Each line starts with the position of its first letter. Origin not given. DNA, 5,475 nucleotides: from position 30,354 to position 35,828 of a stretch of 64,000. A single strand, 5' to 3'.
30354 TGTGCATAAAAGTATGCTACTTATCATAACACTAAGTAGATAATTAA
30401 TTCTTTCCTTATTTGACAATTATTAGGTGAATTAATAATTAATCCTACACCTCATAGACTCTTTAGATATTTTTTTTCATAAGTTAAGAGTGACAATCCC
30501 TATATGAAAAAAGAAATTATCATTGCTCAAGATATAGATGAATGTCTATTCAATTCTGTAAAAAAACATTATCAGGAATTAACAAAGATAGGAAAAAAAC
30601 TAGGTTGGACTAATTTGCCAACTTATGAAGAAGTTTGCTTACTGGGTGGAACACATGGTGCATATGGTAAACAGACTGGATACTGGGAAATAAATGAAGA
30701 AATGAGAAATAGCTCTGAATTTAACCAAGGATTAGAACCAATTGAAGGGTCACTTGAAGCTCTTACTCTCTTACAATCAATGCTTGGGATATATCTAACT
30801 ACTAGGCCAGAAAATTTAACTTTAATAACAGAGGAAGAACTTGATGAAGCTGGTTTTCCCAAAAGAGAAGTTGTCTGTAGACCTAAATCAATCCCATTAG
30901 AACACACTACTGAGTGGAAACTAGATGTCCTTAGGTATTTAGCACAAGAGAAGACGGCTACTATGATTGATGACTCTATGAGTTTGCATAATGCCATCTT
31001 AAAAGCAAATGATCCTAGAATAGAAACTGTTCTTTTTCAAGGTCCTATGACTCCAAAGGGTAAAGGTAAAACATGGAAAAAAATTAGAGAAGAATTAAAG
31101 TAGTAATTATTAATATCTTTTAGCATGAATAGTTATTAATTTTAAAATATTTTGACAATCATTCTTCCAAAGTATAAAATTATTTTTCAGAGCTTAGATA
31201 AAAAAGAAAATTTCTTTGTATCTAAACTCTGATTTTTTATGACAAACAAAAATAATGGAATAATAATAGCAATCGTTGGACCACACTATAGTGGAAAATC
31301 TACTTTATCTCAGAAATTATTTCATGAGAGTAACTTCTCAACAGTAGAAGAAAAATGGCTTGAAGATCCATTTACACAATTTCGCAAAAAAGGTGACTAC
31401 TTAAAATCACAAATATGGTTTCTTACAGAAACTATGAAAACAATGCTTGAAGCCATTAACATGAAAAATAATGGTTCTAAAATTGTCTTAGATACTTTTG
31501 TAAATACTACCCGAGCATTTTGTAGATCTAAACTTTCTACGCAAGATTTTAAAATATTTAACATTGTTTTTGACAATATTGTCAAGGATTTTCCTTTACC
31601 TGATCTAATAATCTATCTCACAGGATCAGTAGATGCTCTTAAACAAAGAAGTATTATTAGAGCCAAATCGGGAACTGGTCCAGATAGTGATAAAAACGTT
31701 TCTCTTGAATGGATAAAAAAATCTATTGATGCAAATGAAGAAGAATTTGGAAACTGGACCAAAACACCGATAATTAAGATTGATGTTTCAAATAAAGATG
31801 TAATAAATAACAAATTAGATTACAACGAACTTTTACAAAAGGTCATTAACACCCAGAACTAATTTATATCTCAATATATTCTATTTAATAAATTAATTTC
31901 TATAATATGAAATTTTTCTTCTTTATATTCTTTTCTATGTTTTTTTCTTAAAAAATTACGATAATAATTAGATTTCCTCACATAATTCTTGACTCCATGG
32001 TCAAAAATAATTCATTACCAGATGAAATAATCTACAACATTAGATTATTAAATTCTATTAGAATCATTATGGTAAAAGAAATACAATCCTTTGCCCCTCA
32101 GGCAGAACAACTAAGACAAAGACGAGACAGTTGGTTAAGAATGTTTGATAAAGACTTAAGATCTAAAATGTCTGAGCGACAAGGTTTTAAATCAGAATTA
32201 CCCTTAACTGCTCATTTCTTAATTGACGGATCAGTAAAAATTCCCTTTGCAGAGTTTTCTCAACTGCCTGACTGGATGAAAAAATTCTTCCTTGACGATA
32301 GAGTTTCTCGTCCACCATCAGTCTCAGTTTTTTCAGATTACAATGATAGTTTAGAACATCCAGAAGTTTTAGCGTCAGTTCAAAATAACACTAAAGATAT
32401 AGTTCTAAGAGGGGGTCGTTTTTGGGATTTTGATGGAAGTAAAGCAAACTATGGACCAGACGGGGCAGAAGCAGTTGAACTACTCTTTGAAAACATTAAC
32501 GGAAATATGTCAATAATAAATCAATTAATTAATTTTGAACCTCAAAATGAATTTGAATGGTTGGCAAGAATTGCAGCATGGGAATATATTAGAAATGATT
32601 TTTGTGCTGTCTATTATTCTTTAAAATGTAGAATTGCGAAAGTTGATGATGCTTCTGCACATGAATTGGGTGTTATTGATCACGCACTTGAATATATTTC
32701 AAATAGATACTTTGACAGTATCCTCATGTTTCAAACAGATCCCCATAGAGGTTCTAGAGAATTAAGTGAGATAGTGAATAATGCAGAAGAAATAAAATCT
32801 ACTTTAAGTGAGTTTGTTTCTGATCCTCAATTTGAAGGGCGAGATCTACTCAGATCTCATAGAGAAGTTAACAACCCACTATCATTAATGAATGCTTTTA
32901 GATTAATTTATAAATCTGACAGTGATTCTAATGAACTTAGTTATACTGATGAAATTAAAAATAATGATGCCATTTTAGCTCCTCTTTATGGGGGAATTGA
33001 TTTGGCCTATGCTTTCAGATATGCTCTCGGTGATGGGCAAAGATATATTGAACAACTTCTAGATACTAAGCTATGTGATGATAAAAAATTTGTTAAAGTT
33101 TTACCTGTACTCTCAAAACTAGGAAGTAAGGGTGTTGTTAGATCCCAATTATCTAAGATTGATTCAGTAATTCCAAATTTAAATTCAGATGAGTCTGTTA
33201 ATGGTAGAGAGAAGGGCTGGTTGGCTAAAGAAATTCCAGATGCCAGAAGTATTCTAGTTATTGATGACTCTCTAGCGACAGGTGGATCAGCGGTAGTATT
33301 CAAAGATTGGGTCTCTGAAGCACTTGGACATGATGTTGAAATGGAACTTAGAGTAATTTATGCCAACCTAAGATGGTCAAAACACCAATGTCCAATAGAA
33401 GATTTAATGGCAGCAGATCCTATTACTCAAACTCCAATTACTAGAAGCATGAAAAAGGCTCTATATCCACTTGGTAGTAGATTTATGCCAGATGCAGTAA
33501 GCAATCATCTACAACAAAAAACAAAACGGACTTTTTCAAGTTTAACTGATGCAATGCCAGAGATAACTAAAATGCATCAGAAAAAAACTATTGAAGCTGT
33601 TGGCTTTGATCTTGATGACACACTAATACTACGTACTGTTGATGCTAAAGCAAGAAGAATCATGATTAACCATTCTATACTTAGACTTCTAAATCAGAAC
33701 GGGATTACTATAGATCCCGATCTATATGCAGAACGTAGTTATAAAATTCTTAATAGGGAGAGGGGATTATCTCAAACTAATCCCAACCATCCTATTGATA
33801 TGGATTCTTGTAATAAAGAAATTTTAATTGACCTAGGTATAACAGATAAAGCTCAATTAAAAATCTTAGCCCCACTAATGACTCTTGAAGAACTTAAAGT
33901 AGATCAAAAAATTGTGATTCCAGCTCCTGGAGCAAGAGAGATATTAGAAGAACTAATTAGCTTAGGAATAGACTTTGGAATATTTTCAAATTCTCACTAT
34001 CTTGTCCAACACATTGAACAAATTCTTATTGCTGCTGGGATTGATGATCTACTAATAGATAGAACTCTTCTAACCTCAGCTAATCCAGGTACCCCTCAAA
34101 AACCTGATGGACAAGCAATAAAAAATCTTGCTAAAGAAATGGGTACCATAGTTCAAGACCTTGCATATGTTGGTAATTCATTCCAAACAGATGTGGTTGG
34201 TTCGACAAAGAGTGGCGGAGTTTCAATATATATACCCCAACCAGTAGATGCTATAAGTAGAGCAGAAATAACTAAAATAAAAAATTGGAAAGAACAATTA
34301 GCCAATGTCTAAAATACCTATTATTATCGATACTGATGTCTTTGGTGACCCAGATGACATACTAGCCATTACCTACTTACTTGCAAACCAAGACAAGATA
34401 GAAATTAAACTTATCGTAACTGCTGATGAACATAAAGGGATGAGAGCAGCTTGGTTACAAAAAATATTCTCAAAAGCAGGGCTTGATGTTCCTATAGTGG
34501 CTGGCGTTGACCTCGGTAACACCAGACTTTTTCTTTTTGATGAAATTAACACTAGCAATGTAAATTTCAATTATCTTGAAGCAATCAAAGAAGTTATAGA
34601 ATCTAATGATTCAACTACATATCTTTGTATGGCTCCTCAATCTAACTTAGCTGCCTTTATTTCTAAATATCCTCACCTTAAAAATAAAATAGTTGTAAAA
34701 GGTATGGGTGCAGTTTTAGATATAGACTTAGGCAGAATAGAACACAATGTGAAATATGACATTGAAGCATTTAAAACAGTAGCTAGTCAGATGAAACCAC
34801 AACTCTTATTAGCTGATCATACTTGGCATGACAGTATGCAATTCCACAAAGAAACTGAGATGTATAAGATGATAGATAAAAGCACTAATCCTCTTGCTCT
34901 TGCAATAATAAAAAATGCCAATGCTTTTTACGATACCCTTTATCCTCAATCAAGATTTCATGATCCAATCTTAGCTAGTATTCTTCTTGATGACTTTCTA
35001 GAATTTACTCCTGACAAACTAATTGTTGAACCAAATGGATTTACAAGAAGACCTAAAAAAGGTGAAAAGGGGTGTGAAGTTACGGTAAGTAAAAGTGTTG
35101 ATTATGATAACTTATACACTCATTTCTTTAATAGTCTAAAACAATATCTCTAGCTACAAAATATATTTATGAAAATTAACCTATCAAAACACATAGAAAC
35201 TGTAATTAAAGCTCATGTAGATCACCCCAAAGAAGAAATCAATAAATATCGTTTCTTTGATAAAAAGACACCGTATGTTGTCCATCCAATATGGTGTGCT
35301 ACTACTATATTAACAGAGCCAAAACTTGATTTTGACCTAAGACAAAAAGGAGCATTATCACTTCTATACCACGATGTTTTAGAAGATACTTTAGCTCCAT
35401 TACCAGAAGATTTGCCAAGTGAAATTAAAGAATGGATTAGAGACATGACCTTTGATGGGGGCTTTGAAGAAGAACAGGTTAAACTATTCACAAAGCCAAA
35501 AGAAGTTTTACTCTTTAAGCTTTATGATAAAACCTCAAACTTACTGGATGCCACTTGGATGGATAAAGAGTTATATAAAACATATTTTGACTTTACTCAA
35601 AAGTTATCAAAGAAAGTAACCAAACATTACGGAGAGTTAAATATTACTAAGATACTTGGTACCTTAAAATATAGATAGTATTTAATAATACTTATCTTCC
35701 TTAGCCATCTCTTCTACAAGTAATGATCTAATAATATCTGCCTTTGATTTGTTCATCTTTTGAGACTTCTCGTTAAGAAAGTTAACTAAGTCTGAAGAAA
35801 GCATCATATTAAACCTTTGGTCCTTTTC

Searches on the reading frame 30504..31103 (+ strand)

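Call 75: search_protein_families(library=pfam, proteins=[window:30504-31103:+], max_evalue=0.1)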
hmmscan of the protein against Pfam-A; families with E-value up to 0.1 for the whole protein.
window:30504-31103:+ (199 aa): 1 family
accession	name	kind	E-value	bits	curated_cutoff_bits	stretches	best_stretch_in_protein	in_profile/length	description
PF24694.1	LNS2_PITM1-3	-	0.034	14.6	27.7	1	96-153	41-96/124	PITM 1-3, LNS2 domain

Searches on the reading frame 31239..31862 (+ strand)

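Call 75: search_protein_families(library=pfam, proteins=[window:31239-31862:+], max_evalue=0.1)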
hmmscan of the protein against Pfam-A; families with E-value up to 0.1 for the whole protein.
window:31239-31862:+ (207 aa): 6 families
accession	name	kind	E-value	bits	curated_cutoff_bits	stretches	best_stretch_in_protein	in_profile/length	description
PF01712.25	dNK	-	1.2e-14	55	27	1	10-202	1-198/203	Deoxynucleoside kinase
PF13521.12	AAA_28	-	0.00079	20.1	27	1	10-98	2-93/164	AAA domain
PF13238.12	AAA_18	-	0.0013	19.6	29.4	1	10-90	1-83/128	AAA domain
PF13207.12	AAA_17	-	0.006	17.3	27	0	13-150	1-131/136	AAA domain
PF13173.12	AAA_14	-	0.0067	16.9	27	1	9-90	4-74/129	AAA domain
PF13671.12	AAA_33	-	0.024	15.4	27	1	10-71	2-64/143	AAA domain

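Call 105: search_protein_families(library=ncbifam, proteins=[window:31239-31862:+], max_evalue=0.00001)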
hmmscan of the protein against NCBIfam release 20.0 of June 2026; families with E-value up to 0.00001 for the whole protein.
window:31239-31862:+ (207 aa): 0 families

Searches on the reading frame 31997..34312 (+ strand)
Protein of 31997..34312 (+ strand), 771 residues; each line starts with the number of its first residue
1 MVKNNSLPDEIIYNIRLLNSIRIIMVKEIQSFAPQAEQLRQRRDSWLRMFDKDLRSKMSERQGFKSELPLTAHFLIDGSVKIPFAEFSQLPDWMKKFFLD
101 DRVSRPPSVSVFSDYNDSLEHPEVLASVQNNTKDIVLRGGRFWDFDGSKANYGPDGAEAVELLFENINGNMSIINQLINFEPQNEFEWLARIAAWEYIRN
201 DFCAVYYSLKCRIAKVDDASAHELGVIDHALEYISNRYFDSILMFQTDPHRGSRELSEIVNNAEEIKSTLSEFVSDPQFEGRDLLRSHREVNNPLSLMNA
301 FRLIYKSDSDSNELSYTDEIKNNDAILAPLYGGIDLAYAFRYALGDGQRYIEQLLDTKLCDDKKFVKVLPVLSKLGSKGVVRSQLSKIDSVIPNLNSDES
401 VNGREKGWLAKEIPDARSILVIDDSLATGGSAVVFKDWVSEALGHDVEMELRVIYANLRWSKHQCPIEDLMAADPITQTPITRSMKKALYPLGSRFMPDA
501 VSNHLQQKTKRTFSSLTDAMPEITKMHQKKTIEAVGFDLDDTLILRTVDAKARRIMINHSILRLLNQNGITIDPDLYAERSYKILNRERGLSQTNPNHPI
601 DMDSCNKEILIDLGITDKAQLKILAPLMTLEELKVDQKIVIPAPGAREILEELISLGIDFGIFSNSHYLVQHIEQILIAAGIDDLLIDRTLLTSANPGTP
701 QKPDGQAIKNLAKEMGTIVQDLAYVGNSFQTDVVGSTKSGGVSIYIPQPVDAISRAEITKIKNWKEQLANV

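Call 6: search_protein_families(library=ncbifam, proteins=[window:31997-34312:+], max_evalue=0.1)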
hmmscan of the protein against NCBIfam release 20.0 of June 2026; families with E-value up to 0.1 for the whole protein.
window:31997-34312:+ (771 aa): 9 families
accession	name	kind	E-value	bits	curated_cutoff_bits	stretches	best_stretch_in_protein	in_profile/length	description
TIGR02253.1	CTE7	subfamily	1.5e-12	47.8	169.75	1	532-748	2-196/221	TIGR02253 family HAD-type hydrolase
TIGR01668.1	YqeG_hyp_ppase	hypoth_equivalog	5.1e-08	32.6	89.1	1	643-750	45-139/170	YqeG family HAD IIIA-type phosphatase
TIGR01662.1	HAD-SF-IIIA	subfamily_domain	1.3e-05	25.3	44.6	1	637-740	21-132/141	HAD-IIIA family hydrolase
NF053830.1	RUBPPhHalo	equivalog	0.00011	21.9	330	1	643-740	105-197/234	ribulose-1,5-bisphosphate 5-phosphatase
TIGR02252.1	DREG-2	subfamily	0.00043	20.1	155.2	1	643-743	107-201/203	HAD hydrolase, REG-2-like, family IA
TIGR02254.1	YjjG_YfnB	equivalog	0.0019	17.7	159.9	1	643-746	99-196/223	YjjG family noncanonical pyrimidine nucleotidase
NF009695.0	PRK13222.1-2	equivalog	0.0055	16.2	225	0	644-740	97-187/226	phosphoglycolate phosphatase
NF002636.0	PRK02304.1-5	equivalog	0.041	13.4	125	1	412-444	113-145/176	adenine phosphoribosyltransferase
TIGR01449.2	PGP_bact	equivalog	0.053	13.1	180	0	635-735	79-173/213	phosphoglycolate phosphatase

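Call 7: search_protein_families(library=padloc, proteins=[window:31997-34312:+], max_evalue=0.1)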
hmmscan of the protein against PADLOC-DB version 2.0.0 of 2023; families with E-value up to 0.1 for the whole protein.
window:31997-34312:+ (771 aa): 0 families

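Call 31: search_protein_families(library=pfam, proteins=[window:31997-34312:+], max_evalue=0.05)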
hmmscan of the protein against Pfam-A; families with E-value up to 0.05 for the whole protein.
window:31997-34312:+ (771 aa): 3 families
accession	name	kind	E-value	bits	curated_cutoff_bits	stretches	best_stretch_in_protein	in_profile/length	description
PF00702.32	Hydrolase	-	3.6e-09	37.7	26.4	1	532-733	1-184/191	haloacid dehalogenase-like hydrolase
PF13419.12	HAD_2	-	1.7e-06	28.7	23.8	1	607-740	46-172/178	Haloacid dehalogenase-like hydrolase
PF00156.33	Pribosyltran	-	0.015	15.1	26.3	1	321-434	28-105/158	Phosphoribosyl transferase domain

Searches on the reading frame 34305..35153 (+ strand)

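Call 3: search_protein_families(library=pfam, proteins=[window:34305-35153:+], max_evalue=1)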
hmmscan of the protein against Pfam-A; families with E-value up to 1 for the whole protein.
window:34305-35153:+ (282 aa): 2 families
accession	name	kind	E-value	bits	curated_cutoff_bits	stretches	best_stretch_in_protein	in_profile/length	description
PF01156.24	IU_nuc_hydro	-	3.4e-16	60.2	34.2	1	6-267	1-292/297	Inosine-uridine preferring nucleoside hydrolase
PF22620.2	OYE-like_second_a-b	-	0.032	14.7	25.5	1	35-85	16-65/128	OYE-like second alpha/beta domain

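Call 105: search_protein_families(library=ncbifam, proteins=[window:34305-35153:+], max_evalue=0.00001)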
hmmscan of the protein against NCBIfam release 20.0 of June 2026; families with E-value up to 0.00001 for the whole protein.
window:34305-35153:+ (282 aa): 1 family
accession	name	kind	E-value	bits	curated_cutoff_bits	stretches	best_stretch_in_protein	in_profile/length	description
NF008036.0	PRK10768.1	equivalog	8.4e-06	25.1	382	0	3-161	2-179/304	ribonucleoside hydrolase RihC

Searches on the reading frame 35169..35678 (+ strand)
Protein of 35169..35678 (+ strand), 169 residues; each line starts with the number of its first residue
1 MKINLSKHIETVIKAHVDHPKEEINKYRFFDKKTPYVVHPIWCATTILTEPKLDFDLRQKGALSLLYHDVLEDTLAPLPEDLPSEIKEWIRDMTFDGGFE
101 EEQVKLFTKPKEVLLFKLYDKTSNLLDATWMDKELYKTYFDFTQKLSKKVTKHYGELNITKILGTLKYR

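Call 3: search_protein_families(library=pfam, proteins=[window:35169-35678:+], max_evalue=1)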
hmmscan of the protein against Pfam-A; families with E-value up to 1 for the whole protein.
window:35169-35678:+ (169 aa): 0 families

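Call 6: search_protein_families(library=ncbifam, proteins=[window:35169-35678:+], max_evalue=0.1)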
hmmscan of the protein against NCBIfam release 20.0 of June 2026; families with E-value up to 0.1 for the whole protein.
window:35169-35678:+ (169 aa): 1 family
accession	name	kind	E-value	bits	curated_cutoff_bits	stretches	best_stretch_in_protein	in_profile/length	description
TIGR00691.1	spoT_relA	subfamily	0.0021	16.5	499.2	1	35-76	19-55/687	RelA/SpoT family protein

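Call 7: search_protein_families(library=padloc, proteins=[window:35169-35678:+], max_evalue=0.1)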
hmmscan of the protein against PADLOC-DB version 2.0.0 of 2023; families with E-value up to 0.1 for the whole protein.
window:35169-35678:+ (169 aa): 0 families

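Call 31: search_protein_families(library=pfam, proteins=[window:35169-35678:+], max_evalue=0.05)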
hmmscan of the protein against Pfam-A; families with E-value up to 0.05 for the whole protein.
window:35169-35678:+ (169 aa): 0 families

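Call 68: search_solved_structures(query=window:35169-35675:+, max_evalue=1)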
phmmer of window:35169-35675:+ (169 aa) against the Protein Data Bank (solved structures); distinct sequences matched with E-value up to 1: 3.
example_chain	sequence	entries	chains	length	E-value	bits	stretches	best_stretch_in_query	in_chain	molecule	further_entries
7oiw_A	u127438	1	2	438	0.0064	19.8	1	10-107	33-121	GTP pyrophosphokinase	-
3nr1_A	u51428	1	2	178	0.071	16.4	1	30-129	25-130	HD domain-containing protein 3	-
7yil_A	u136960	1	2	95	0.19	15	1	65-117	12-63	GINS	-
